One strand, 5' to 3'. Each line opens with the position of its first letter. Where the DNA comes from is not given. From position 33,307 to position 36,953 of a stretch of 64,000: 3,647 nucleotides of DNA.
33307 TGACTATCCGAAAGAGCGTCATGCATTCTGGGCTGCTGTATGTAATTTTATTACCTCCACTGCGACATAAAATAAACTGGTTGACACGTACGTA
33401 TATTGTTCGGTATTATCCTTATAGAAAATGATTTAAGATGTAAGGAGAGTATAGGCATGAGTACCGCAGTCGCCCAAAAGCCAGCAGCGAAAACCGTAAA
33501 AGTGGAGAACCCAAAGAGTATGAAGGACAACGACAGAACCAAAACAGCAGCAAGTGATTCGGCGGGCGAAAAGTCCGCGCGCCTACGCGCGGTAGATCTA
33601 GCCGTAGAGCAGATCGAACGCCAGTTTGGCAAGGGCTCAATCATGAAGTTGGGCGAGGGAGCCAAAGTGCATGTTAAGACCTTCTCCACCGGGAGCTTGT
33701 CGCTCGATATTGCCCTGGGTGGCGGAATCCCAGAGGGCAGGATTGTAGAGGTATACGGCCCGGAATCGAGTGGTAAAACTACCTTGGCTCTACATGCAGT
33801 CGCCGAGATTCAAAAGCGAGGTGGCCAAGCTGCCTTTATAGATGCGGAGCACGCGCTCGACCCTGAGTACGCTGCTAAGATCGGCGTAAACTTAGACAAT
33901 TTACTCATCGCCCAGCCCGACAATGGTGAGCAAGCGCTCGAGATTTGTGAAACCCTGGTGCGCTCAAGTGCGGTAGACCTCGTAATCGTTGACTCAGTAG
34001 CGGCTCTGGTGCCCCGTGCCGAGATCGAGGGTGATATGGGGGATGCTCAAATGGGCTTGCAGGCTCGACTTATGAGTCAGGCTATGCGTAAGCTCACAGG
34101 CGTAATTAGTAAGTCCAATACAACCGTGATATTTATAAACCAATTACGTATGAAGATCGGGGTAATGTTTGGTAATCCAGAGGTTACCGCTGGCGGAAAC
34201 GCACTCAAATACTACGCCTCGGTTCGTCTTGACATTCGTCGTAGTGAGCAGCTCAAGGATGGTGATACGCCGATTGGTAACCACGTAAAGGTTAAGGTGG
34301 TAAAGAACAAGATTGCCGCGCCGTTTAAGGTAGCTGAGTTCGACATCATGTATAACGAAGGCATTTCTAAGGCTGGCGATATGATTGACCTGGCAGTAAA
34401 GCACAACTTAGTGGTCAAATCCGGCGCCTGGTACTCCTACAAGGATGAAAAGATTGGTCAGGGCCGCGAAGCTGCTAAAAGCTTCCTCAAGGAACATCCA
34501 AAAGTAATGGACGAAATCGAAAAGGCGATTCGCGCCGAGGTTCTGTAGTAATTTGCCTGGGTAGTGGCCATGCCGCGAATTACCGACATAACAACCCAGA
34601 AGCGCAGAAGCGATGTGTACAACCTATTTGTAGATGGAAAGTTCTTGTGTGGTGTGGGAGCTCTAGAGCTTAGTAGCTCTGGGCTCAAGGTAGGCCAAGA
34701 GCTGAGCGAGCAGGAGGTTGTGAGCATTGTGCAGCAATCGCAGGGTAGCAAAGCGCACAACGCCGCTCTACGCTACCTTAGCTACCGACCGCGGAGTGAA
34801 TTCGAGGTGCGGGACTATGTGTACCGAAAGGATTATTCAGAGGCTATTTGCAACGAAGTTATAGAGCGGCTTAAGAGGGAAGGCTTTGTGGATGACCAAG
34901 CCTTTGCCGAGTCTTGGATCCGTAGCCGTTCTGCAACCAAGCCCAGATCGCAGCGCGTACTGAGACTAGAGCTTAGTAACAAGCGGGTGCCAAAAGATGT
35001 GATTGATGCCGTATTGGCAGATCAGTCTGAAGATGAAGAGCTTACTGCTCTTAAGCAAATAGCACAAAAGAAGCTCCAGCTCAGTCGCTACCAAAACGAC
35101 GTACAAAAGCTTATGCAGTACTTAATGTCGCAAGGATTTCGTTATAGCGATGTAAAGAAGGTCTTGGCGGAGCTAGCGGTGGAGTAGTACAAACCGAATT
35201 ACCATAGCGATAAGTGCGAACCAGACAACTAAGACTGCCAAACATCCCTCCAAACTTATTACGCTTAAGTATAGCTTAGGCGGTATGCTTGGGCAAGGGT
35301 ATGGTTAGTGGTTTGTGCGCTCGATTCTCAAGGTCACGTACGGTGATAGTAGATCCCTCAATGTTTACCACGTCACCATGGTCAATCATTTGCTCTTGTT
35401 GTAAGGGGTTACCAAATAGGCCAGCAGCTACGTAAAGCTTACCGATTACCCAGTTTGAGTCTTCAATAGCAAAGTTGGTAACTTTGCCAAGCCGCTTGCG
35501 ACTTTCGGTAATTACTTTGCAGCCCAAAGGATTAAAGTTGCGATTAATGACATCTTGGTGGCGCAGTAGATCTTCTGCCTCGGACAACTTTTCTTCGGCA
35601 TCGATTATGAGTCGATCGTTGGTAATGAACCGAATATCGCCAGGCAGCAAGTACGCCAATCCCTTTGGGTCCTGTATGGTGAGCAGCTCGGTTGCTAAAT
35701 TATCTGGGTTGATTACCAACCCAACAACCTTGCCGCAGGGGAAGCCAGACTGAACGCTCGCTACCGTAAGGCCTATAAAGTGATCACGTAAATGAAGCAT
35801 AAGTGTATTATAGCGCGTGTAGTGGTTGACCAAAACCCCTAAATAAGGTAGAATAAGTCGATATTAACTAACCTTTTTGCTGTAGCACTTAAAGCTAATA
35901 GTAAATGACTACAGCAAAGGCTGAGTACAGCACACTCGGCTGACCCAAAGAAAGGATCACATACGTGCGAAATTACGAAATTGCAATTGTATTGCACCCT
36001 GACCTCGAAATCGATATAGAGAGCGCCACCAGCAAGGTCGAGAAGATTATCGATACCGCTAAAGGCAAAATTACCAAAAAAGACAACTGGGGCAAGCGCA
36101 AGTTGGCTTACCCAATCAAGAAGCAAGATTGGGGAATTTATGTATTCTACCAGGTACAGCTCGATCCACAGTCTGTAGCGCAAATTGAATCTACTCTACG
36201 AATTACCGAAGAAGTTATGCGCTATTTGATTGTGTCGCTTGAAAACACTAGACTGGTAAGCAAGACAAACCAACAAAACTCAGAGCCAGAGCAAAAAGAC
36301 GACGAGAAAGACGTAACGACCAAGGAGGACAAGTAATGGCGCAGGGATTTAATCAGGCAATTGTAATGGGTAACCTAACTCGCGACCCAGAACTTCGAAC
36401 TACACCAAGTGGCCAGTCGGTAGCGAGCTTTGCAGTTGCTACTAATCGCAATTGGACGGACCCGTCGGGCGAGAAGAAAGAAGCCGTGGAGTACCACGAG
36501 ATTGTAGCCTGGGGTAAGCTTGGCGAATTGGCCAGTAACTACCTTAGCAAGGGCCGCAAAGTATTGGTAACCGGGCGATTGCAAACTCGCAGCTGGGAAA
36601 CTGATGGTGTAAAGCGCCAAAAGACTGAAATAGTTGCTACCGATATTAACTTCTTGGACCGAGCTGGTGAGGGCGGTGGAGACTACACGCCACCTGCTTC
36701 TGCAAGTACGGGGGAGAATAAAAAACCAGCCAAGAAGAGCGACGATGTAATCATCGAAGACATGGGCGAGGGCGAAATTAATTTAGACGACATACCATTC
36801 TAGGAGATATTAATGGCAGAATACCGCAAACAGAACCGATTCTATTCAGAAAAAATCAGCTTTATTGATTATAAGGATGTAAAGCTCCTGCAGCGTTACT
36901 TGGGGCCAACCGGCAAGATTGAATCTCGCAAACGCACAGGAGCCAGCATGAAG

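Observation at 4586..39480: Recurrent TATAAT-N6-ATG arrangement: a set of leaderless genes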

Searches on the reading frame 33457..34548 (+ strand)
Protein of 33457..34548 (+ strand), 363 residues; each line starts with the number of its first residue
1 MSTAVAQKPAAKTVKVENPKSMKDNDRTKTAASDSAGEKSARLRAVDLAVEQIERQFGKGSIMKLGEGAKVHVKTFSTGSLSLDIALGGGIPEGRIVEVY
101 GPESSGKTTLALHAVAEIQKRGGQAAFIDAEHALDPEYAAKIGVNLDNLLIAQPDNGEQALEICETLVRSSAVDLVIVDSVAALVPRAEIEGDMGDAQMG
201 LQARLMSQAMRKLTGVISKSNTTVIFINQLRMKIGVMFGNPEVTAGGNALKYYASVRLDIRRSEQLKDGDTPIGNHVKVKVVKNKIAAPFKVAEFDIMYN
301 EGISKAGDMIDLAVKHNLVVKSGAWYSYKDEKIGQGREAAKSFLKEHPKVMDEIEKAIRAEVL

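Call 35: search_protein_families(library=pfam, proteins=[window:33457-34548:+], max_evalue=0.001)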
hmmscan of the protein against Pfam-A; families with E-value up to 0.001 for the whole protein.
window:33457-34548:+ (363 aa): 9 families
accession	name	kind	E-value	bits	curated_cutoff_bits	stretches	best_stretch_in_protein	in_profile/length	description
PF00154.27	RecA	-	7e-138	458.8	27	1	44-304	1-262/262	recA bacterial DNA recombination protein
PF21096.2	RecA_C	-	2.3e-26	92.1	27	1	307-362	1-56/57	RecA C-terminal domain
PF08423.17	Rad51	-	1.1e-14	54.8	22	1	73-263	5-212/244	Rad51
PF06745.19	ATPase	-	2.3e-08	34.1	26.6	1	78-133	3-59/231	KaiC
PF13481.12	AAA_25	-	6.4e-06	26.4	27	0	88-184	27-155/195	AAA domain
PF01637.24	ATPase_2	-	3.9e-05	24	33.2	1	95-158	21-69/225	ATPase domain predominantly from Archaea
PF02283.22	CobU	-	6e-05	23.1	27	1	99-228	3-122/168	Cobinamide kinase / cobinamide phosphate guanyltransferase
PF13191.12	AAA_16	-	8.7e-05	23.5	32.6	1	93-229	23-140/167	AAA ATPase domain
PF13479.12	AAA_24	-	0.00047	20.5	27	0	97-186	5-78/195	AAA domain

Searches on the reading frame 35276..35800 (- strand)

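Call 34: search_protein_families(library=pfam, proteins=[window:35276-35800:-], max_evalue=0.001)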
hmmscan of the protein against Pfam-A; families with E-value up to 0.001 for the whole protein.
window:35276-35800:- (174 aa): 1 family
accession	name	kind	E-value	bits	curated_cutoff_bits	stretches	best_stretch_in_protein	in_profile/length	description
PF05239.21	PRC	-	7.2e-08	32.8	21.2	1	90-157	8-74/78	PRC-barrel domain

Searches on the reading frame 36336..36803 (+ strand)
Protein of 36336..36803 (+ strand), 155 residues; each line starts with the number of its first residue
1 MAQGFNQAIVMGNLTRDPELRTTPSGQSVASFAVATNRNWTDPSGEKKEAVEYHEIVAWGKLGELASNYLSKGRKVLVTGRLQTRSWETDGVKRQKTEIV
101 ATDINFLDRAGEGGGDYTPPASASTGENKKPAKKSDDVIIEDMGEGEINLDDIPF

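Call 35: search_protein_families(library=pfam, proteins=[window:36336-36803:+], max_evalue=0.001)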
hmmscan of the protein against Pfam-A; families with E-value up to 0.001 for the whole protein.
window:36336-36803:+ (155 aa): 1 family
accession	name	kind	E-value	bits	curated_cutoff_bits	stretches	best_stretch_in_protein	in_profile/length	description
PF00436.31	SSB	-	4.3e-36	123.6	26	1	5-107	1-104/104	Single-strand binding protein family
